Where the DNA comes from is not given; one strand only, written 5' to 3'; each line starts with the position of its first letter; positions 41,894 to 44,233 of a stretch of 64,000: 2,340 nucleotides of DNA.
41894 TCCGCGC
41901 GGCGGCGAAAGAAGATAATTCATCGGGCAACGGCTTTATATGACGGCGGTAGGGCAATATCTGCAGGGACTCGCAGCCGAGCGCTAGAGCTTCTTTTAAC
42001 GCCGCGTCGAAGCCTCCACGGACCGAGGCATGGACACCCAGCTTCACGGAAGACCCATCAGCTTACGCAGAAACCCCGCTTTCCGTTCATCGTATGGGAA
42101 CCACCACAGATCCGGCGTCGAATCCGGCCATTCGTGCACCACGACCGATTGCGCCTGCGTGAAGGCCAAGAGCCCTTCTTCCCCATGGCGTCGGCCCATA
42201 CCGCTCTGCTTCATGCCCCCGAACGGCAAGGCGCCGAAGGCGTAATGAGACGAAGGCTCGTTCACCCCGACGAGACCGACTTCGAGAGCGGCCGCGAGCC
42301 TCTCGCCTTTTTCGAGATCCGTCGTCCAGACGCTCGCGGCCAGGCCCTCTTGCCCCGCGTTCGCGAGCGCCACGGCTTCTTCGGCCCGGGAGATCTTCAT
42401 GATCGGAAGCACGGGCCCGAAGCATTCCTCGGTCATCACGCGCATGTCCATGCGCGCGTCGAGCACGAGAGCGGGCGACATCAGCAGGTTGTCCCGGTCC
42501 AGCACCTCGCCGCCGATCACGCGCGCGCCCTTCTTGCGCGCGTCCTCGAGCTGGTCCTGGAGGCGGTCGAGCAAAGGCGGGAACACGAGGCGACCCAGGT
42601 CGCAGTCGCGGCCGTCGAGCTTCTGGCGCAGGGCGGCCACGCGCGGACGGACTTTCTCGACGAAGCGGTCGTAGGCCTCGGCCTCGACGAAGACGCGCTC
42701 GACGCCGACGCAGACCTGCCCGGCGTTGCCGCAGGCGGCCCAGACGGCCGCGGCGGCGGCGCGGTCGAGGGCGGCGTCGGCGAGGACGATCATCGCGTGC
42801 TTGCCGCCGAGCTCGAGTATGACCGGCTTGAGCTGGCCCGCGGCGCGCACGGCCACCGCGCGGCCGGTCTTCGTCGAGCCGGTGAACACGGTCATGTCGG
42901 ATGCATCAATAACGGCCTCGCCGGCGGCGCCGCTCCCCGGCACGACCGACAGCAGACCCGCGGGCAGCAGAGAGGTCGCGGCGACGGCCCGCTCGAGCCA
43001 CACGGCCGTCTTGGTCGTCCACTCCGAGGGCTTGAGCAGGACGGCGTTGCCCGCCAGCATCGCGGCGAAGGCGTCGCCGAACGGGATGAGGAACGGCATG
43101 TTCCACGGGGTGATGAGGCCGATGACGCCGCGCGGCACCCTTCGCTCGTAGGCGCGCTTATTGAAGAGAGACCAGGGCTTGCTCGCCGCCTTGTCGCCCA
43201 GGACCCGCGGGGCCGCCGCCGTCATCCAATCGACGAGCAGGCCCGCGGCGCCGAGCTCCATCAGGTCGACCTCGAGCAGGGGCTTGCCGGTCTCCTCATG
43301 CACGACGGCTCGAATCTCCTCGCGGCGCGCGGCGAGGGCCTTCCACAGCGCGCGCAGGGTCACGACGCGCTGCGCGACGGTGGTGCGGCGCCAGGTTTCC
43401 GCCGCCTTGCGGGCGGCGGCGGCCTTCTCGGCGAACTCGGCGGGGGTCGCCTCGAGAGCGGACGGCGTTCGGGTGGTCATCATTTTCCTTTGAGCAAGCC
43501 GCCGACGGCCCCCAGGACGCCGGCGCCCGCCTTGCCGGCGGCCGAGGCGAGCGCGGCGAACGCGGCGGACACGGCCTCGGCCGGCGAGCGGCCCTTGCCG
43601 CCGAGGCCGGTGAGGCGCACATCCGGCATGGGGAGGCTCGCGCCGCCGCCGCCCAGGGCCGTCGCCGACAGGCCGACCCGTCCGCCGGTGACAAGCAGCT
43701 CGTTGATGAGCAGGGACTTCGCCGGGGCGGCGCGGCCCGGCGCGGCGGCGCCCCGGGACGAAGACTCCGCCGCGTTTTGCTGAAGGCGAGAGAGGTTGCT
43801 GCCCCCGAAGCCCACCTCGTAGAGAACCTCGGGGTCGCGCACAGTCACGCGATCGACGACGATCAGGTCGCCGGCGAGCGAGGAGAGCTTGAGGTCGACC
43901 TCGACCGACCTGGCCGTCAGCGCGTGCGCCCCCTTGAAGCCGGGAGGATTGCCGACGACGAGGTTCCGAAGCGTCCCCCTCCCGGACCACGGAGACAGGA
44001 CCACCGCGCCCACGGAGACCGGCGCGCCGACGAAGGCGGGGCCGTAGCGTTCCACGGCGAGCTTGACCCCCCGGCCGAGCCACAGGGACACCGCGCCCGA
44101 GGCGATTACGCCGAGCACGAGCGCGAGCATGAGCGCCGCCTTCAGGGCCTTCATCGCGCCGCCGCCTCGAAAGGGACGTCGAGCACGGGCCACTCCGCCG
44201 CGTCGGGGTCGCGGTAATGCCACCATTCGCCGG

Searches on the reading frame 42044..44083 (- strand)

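Call 78: search_protein_families(library=pfam, proteins=[window:42044-44083:-], max_evalue=0.00001)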
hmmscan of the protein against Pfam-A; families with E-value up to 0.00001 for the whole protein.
window:42044-44083:- (679 aa): 2 families
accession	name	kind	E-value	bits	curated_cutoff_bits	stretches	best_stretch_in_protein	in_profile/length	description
PF00171.27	Aldedh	-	6.1e-117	391.4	23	1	211-647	25-461/461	Aldehyde dehydrogenase family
PF05893.19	LuxC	-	5.2e-10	39.2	21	1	307-478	78-255/401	Acyl-CoA reductase (LuxC)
